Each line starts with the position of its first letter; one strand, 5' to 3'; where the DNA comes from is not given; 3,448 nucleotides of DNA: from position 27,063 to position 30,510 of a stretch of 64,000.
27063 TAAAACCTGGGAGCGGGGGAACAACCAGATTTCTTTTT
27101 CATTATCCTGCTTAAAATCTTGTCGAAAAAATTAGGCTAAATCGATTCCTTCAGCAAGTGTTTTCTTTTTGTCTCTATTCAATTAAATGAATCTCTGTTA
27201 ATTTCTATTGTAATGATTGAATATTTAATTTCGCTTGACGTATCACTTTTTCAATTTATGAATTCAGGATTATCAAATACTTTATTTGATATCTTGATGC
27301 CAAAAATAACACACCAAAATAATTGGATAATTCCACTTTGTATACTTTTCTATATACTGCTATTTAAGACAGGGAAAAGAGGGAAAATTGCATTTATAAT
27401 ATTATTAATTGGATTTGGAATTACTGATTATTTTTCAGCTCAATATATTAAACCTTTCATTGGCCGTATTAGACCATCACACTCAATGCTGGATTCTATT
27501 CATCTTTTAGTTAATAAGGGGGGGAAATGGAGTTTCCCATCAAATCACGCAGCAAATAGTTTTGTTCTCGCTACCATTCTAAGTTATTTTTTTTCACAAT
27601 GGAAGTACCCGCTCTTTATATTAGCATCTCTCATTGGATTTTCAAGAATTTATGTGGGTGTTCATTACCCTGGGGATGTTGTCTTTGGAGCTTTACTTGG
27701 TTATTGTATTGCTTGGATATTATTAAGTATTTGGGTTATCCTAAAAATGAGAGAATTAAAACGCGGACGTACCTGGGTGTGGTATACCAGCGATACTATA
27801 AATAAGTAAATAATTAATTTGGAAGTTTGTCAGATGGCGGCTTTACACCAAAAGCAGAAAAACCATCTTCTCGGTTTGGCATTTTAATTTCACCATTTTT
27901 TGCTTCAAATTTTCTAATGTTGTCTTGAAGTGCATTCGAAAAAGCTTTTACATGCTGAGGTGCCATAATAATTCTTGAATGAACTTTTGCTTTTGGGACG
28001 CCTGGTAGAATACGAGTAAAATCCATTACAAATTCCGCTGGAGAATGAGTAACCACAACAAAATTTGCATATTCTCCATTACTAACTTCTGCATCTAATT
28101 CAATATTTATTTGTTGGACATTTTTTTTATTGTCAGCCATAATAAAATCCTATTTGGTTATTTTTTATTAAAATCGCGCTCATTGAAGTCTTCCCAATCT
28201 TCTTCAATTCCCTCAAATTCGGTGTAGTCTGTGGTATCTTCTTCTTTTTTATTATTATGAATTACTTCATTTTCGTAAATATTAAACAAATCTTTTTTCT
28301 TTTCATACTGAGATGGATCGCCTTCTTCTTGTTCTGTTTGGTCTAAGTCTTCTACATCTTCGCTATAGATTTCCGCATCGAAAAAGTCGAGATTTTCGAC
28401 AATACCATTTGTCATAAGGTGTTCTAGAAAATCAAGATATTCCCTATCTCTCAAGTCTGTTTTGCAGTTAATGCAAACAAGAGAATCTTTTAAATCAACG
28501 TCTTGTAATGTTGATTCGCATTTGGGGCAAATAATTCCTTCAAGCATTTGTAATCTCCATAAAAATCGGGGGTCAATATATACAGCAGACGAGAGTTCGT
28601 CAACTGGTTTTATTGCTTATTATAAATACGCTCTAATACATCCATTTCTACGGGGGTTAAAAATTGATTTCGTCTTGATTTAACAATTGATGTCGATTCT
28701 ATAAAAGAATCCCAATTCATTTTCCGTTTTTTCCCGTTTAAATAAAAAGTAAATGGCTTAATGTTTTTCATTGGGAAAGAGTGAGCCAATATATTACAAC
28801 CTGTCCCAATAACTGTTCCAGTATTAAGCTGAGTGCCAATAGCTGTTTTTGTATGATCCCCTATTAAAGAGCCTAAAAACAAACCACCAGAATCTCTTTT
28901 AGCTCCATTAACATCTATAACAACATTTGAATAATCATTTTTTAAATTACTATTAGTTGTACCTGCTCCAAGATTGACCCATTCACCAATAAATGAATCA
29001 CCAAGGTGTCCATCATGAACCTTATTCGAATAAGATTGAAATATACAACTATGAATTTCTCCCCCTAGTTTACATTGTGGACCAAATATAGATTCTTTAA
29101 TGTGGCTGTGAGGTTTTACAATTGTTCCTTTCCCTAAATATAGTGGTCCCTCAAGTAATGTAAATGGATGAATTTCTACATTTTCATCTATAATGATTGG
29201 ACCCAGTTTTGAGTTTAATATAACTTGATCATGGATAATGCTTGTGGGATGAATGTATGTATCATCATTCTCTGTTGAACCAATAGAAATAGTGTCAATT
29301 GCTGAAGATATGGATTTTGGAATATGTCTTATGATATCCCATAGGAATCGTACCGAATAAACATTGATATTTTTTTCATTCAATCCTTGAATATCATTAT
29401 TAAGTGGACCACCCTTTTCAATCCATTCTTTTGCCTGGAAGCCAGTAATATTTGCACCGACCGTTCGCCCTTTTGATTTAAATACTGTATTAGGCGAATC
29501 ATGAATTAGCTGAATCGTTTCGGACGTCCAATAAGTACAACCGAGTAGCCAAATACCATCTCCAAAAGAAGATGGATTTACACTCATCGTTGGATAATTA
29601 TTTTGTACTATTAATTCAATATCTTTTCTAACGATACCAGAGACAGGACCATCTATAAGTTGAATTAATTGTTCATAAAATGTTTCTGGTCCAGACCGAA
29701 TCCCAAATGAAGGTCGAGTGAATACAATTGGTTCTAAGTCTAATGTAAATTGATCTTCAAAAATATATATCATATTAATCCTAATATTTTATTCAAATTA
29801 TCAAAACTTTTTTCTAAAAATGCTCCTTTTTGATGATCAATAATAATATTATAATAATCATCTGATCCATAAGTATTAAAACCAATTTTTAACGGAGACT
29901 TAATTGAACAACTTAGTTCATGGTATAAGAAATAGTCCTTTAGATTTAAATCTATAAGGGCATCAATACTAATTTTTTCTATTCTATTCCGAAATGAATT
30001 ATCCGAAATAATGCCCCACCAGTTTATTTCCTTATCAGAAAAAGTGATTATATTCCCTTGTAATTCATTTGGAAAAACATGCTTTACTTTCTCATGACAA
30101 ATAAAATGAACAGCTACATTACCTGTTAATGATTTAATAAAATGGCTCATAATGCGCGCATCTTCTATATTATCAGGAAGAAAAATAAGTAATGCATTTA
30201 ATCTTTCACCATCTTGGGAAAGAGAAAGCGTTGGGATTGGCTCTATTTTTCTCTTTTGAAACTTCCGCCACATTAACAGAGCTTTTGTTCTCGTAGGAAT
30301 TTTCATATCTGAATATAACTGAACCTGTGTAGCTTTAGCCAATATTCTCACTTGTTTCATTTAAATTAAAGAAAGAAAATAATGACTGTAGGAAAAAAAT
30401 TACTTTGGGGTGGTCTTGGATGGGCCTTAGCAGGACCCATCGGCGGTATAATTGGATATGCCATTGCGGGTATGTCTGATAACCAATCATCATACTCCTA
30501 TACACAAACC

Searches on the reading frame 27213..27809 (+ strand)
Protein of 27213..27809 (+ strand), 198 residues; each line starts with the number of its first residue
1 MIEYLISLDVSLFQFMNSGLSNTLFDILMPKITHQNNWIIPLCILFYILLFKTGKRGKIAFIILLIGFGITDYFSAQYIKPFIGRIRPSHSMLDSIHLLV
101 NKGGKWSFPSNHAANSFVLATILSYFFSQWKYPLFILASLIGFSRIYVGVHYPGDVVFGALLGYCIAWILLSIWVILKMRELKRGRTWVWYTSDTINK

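Call 13: search_protein_families(library=pfam, proteins=[window:27213-27809:+], max_evalue=0.001)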
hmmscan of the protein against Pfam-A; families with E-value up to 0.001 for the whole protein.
window:27213-27809:+ (198 aa): 2 families
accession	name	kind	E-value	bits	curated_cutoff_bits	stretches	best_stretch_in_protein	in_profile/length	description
PF01569.27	PAP2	-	2.4e-24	86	27.2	1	65-173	6-124/130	PAP2 superfamily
PF14378.12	PAP2_3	-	9.6e-08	32.5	27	1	102-168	121-189/190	PAP2 superfamily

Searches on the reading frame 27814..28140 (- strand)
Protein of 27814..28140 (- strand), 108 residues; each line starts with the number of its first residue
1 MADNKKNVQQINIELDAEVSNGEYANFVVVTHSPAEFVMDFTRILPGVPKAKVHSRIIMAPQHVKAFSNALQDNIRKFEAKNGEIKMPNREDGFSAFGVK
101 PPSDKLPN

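Call 13: search_protein_families(library=pfam, proteins=[window:27814-28140:-], max_evalue=0.001)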
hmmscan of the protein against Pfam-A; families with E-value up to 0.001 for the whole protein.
window:27814-28140:- (108 aa): 1 family
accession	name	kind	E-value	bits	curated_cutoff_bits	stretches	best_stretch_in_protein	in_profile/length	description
PF11950.13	DUF3467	-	5.7e-27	94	25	1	3-87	3-92/92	Protein of unknown function (DUF3467)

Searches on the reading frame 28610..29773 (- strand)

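Call 13: search_protein_families(library=pfam, proteins=[window:28610-29773:-], max_evalue=0.001)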
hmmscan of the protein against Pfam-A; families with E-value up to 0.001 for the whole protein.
window:28610-29773:- (387 aa): 3 families
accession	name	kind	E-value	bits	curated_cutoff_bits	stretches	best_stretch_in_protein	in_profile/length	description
PF00132.30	Hexapep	-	8.2e-12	44.7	27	0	302-332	2-32/36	Bacterial transferase hexapeptide (six repeats)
PF13562.11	NTP_transf_4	-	4.3e-10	40.4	27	1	2-162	1-148/153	Sugar nucleotidyl transferase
PF25084.1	LbH_EIF2B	-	2.7e-06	27.8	54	0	196-241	7-52/105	EIF2B subunit epsilon LbH domain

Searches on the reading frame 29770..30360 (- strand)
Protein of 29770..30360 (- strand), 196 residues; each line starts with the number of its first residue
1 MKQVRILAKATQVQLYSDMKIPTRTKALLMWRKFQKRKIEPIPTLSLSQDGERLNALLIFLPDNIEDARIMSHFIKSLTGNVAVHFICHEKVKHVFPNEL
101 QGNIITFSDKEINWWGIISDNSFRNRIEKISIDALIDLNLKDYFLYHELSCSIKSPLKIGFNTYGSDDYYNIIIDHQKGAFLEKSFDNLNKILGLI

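Call 13: search_protein_families(library=pfam, proteins=[window:29770-30360:-], max_evalue=0.001)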
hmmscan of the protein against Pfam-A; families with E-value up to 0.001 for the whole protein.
window:29770-30360:- (196 aa): 1 family
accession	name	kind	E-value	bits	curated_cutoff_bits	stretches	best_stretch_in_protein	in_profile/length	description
PF21857.2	DUF6913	-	1.9e-10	41.3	27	1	57-192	32-162/166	Family of unknown function (DUF6913)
